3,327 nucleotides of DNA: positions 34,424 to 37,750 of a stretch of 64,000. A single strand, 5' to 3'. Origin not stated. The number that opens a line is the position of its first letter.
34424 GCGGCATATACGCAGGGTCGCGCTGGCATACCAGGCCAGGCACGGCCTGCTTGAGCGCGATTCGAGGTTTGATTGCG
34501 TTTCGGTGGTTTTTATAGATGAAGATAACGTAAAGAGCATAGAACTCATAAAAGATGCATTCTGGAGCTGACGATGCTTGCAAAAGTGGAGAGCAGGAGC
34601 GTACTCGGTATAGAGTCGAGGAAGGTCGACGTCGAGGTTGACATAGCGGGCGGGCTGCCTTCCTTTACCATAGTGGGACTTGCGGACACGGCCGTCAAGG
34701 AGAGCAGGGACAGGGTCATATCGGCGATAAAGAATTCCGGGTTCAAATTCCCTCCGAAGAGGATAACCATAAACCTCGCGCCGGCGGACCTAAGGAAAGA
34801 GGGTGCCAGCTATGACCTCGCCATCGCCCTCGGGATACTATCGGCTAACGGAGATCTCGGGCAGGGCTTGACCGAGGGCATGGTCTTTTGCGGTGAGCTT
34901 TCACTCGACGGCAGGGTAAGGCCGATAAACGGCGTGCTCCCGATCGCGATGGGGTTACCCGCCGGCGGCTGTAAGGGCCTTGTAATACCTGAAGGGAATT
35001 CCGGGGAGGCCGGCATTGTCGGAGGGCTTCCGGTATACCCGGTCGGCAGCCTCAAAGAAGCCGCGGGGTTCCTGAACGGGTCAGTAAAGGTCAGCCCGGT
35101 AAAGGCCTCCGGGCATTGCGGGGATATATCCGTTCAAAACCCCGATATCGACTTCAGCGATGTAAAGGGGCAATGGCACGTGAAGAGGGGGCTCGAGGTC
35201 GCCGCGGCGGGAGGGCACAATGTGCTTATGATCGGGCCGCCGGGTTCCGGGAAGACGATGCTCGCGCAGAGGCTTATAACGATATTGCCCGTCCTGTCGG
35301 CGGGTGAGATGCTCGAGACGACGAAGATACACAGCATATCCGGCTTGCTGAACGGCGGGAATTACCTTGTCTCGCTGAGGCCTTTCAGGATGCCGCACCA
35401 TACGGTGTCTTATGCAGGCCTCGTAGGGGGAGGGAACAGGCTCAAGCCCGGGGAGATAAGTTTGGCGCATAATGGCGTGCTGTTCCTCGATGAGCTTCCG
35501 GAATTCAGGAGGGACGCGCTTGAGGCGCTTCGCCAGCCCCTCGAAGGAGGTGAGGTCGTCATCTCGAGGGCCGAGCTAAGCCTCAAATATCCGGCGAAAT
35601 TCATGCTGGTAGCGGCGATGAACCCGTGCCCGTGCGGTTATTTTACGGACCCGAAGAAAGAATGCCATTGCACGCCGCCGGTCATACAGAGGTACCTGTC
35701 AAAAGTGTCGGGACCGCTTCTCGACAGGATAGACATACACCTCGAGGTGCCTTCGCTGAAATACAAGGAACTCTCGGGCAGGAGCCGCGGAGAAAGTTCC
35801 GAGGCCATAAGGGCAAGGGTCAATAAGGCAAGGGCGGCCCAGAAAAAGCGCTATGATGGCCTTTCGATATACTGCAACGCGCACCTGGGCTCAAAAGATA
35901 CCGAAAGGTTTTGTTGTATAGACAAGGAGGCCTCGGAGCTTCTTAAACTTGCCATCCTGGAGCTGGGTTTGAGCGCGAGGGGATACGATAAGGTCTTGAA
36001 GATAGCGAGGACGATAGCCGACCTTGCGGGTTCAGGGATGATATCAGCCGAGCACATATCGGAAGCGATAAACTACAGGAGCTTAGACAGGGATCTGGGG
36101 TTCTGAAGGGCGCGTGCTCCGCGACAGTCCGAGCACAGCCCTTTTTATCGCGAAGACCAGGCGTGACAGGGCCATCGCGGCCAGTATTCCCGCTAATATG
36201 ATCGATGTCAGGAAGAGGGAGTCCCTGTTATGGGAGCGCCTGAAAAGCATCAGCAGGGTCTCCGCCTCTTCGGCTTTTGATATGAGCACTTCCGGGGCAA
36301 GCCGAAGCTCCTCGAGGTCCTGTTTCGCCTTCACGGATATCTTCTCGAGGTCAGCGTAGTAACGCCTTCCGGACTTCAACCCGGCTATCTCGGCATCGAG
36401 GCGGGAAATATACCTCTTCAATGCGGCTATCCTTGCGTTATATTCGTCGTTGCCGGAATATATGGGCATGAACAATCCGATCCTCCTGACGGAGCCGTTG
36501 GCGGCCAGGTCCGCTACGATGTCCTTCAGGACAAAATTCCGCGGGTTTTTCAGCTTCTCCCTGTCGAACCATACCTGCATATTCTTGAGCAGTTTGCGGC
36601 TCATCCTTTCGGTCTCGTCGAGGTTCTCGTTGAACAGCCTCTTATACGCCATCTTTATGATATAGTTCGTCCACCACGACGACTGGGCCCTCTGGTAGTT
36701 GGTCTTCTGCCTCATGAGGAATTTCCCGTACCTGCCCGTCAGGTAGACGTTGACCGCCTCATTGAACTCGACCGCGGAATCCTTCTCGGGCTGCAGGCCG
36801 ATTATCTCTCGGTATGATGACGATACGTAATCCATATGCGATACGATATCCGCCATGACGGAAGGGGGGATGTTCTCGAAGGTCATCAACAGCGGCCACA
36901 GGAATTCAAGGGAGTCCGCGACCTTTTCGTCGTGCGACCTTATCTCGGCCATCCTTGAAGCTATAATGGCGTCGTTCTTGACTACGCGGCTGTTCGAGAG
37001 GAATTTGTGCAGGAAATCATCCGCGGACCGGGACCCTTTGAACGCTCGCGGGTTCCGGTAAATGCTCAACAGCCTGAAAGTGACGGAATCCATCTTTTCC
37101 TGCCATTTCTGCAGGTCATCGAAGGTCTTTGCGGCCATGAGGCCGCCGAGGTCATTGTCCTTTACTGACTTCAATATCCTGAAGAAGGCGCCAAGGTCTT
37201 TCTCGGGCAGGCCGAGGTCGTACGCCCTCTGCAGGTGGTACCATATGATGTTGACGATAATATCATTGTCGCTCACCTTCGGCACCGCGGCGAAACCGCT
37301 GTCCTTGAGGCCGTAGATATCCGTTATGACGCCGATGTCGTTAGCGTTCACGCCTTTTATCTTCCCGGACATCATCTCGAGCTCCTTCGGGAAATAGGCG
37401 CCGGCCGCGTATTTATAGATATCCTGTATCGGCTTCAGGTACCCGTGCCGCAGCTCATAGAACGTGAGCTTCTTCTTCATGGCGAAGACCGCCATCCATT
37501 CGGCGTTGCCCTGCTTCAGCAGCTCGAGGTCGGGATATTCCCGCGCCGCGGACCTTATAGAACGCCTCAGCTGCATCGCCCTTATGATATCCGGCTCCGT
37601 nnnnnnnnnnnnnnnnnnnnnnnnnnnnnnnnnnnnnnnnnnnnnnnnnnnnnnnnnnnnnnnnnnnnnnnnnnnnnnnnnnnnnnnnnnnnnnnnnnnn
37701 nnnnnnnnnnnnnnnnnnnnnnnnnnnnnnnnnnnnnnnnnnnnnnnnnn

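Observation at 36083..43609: Giant 2508-aa membrane glycosyltransferase-like protein (OpgH-like GT2 core plus large extra domains)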

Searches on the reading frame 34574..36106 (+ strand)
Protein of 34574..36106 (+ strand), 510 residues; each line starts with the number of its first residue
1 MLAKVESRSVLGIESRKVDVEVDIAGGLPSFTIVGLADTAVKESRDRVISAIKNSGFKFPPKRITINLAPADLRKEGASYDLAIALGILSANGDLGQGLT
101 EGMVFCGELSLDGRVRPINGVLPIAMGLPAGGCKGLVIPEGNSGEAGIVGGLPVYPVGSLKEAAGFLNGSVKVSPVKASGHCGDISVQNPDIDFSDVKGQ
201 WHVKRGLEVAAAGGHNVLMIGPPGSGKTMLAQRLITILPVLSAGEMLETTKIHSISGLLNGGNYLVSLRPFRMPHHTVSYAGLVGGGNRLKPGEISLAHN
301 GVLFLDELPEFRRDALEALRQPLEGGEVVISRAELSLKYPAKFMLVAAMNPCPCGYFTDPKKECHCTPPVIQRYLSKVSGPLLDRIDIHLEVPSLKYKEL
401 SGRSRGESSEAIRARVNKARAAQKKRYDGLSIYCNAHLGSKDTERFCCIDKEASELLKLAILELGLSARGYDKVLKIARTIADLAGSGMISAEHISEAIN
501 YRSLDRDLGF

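Call 6: search_protein_families(library=pfam, proteins=[window:34574-36106:+], max_evalue=0.001)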
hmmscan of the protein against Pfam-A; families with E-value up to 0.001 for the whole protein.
window:34574-36106:+ (510 aa): 8 families
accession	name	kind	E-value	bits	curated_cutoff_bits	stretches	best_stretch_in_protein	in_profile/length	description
PF01078.27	Mg_chelatase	-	2.6e-95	318.1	20.3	1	193-399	1-206/207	Magnesium chelatase, subunit ChlI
PF13541.12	ChlI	-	1.2e-46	158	27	1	20-142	1-121/121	Subunit ChlI of Mg-chelatase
PF13335.12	Mg_chelatase_C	-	2.1e-31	108.8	26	1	406-502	1-94/94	Magnesium chelatase, subunit ChlI C-terminal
PF07728.20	AAA_5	-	1.6e-09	38.3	22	1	216-353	1-125/139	AAA domain (dynein-related subfamily)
PF00493.29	MCM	-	4.7e-08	32.9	23.3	1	290-358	112-179/224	MCM P-loop domain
PF00158.32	Sigma54_activat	-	2.8e-05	24.3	20.2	0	286-328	80-122/168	Sigma-54 interaction domain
PF05362.19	Lon_C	-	0.00021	21.4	21.1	1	35-144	60-174/205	Lon protease (S16) C-terminal proteolytic domain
PF00004.35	AAA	-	0.00044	21.1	21.2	0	217-239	1-23/131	ATPase family associated with various cellular activities (AAA)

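Call 32: search_protein_families(library=ncbifam, proteins=[window:34574-36106:+], max_evalue=0.001)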
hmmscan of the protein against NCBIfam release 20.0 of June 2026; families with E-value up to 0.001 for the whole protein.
window:34574-36106:+ (510 aa): 12 families
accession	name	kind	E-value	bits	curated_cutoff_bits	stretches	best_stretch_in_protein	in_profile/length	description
TIGR00368.1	TIGR00368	hypoth_equivalog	5.9e-188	625.5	362.4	1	6-502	2-499/499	YifB family Mg chelatase-like AAA ATPase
NF007365.0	PRK09862.1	equivalog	1.9e-136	455.6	530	1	2-507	3-497/506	YifB family Mg chelatase-like AAA ATPase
TIGR02902.1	spore_lonB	equivalog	7e-12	44.7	723.3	1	40-163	404-526/531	ATP-dependent protease LonB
TIGR00764.1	lon_rel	equivalog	2.4e-11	43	516.6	1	189-242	12-65/608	ATP-dependent protease LonB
TIGR02442.1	Cob-chelat-sub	hypoth_equivalog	1.1e-08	34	779.45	1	283-351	111-179/641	putative cobaltochelatase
TIGR02031.1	BchD-ChlD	equivalog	1.5e-06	27.2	499.55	1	284-351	76-143/608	magnesium chelatase ATPase subunit D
TIGR02903.1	spore_lon_C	equivalog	4.5e-06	25.5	678.8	0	75-146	523-592/615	Lon family ATP-dependent protease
NF038308.1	RNA_repair_RtcR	equivalog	1.1e-05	24.5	650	0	285-314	264-293/530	RNA repair transcriptional activator RtcR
TIGR02030.1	BchI-ChlI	equivalog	1.2e-05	24.6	466.95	1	285-351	117-183/337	magnesium chelatase ATPase subunit I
NF003745.1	PRK05342.1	equivalog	0.00031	19.7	359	1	215-240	110-135/418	ATP-dependent Clp protease ATP-binding subunit ClpX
TIGR02868.1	CydC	equivalog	0.00034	19.4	329.05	1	184-255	327-402/530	thiol reductant ABC exporter subunit CydC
TIGR03922.1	T7SS_EccA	equivalog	0.00045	18.9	466.65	1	203-239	302-337/557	type VII secretion AAA-ATPase EccA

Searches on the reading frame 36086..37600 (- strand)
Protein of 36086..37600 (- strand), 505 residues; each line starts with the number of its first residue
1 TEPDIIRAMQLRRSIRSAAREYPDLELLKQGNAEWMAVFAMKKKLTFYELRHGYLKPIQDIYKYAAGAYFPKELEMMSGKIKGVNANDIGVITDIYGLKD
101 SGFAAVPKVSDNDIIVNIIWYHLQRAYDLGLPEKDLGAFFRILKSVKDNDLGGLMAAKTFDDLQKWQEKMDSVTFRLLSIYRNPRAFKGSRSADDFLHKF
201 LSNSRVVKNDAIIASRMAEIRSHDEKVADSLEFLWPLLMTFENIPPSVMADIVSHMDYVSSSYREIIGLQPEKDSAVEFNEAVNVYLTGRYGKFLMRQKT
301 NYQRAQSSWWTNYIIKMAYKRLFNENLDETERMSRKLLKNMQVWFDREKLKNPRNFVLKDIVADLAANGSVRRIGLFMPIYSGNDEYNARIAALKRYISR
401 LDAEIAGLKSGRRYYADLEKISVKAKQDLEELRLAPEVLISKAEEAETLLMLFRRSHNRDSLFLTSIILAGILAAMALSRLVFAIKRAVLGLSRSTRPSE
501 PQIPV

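Call 26: search_protein_families(library=pfam, proteins=[window:36086-37600:-], max_evalue=10)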
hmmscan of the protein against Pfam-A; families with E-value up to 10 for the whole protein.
window:36086-37600:- (505 aa): 2 families
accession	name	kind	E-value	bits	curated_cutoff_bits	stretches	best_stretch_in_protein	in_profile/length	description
PF24245.1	INO80F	-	0.071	13.6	25.1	1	384-409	19-44/47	INO80 complex subunit F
PF13949.11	ALIX_LYPXL_bnd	-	0.079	12.6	30.8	1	405-431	261-287/295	ALIX V-shaped domain binding to HIV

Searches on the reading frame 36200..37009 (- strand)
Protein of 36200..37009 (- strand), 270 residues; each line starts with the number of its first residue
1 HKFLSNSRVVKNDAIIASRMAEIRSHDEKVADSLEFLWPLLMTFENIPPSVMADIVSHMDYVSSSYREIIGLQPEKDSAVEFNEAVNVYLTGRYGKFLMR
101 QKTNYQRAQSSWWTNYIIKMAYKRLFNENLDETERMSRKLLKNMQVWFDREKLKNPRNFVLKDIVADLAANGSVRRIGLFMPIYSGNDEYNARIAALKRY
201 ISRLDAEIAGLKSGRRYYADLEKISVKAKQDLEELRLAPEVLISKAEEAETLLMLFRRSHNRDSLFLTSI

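Call 80: search_solved_structures(query=A8, max_evalue=10)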
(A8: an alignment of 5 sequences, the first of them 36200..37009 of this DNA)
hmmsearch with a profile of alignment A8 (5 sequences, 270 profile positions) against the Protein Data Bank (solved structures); distinct sequences matched with E-value up to 10: 8.
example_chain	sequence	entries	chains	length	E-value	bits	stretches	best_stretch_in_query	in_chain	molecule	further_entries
4zry_B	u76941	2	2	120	0.17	14.6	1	179-247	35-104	Keratin, type II cytoskeletal 1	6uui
8p0s_A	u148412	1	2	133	0.3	13.8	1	129-240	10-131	Rho-associated protein kinase 1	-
3qf7_D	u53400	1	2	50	0.55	13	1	119-157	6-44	Mre11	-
5mww_A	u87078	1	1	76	0.7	12.6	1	152-223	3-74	RNA polymerase sigma factor SigA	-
4c7n_B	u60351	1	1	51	1.3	11.7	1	213-254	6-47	SYNTHETIC ALPHA-HELIX, IM10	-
6jfv_B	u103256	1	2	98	1.7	11.4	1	180-256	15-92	Keratin, type II cytoskeletal 5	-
5j0l_A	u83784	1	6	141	4.1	10.1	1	152-244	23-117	designed protein 3L6HC2_2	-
8qr1_F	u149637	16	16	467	6.8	9.4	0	150-241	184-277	DNA methyltransferase 1-associated protein 1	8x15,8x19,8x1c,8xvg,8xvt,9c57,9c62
